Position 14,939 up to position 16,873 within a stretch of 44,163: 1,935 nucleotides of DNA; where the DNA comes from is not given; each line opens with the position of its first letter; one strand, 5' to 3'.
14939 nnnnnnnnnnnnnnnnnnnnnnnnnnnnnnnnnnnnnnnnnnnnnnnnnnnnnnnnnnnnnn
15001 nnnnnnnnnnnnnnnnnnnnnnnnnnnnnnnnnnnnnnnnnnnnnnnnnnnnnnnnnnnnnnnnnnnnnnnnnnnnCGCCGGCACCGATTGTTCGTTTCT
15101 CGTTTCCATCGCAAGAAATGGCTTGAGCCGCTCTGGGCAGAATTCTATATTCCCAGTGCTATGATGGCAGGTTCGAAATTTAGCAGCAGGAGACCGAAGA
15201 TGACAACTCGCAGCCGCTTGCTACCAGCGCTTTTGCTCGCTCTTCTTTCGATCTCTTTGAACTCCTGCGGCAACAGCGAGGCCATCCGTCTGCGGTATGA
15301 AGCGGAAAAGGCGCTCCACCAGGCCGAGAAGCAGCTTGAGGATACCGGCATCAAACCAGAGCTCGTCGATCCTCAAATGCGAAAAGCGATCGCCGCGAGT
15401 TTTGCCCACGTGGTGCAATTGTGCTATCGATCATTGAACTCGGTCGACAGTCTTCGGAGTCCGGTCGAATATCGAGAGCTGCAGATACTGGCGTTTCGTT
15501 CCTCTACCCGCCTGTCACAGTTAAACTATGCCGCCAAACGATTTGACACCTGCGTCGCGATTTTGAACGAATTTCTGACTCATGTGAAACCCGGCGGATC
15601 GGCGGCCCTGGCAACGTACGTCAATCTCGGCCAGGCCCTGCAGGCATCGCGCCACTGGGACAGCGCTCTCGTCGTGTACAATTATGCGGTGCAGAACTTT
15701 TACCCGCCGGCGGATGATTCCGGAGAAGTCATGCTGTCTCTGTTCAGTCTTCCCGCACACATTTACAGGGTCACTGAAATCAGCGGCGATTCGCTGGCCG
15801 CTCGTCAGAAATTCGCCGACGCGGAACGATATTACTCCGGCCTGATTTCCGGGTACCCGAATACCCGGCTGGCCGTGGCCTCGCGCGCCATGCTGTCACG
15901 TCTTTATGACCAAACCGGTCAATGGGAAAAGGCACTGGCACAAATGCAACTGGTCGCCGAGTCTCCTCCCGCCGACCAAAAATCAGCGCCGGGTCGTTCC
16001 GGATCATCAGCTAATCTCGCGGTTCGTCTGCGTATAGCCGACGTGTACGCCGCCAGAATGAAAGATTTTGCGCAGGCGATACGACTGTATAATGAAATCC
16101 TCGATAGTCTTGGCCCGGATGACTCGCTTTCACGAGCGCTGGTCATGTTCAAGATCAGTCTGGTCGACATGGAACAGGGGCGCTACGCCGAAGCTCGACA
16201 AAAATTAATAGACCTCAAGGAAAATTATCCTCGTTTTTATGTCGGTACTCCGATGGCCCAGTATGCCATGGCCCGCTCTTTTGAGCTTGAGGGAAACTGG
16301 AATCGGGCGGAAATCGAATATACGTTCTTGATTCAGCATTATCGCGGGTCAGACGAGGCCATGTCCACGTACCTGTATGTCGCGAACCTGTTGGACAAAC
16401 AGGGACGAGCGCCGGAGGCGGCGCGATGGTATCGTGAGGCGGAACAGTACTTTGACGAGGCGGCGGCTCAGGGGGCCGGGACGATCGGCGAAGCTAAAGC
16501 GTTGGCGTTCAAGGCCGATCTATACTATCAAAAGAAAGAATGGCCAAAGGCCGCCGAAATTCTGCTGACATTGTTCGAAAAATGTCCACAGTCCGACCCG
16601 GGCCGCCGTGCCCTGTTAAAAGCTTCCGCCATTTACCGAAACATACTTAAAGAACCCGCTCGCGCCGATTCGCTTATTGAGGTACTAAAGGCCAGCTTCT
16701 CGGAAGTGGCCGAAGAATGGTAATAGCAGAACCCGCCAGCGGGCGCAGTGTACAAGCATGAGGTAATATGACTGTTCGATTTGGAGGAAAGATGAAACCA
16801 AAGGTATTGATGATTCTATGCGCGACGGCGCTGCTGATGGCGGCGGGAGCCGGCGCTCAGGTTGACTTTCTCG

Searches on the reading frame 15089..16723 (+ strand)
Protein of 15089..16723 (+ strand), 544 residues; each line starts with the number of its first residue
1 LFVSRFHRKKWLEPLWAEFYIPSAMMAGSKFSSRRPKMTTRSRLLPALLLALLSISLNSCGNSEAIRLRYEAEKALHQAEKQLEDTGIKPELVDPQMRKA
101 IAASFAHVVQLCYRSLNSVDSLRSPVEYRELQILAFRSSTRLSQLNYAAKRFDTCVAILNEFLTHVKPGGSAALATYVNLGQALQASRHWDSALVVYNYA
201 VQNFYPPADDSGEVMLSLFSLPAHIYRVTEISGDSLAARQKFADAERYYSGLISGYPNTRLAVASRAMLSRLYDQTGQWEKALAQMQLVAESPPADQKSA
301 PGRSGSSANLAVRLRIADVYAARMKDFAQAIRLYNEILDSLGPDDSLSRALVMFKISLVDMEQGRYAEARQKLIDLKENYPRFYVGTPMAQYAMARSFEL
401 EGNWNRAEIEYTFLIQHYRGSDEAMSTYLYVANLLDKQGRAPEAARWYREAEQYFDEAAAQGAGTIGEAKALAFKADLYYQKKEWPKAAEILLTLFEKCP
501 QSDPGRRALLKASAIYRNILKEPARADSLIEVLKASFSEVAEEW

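Call 70: search_protein_families(library=pfam, proteins=[window:15089-16723:+], max_evalue=0.00001)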
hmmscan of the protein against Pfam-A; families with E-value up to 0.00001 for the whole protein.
window:15089-16723:+ (544 aa): 8 families
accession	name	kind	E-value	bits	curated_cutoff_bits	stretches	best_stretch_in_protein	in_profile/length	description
PF13174.12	TPR_6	-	6.8e-15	55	26.3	0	352-381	2-31/33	Tetratricopeptide repeat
PF13424.12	TPR_12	-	1.1e-14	54.8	30.1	0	313-371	6-66/77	Tetratricopeptide repeat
PF07719.23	TPR_2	-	1.4e-10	40.9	27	0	428-454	4-30/34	Tetratricopeptide repeat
PF14559.12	TPR_19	-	5e-10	40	25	0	236-296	1-58/68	Tetratricopeptide repeat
PF13428.12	TPR_14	-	2e-09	37.6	23.5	0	471-511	3-43/44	Tetratricopeptide repeat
PF13432.12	TPR_16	-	3.1e-09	37.5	32.7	0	233-294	4-62/65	Tetratricopeptide repeat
PF25058.1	ARM_TT21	-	7.3e-08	33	27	0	421-495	53-120/155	Tetratricopeptide repeat protein 21 ARM repeat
PF13374.12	TPR_10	-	1.8e-06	28.2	27.5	0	425-451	2-28/42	Tetratricopeptide repeat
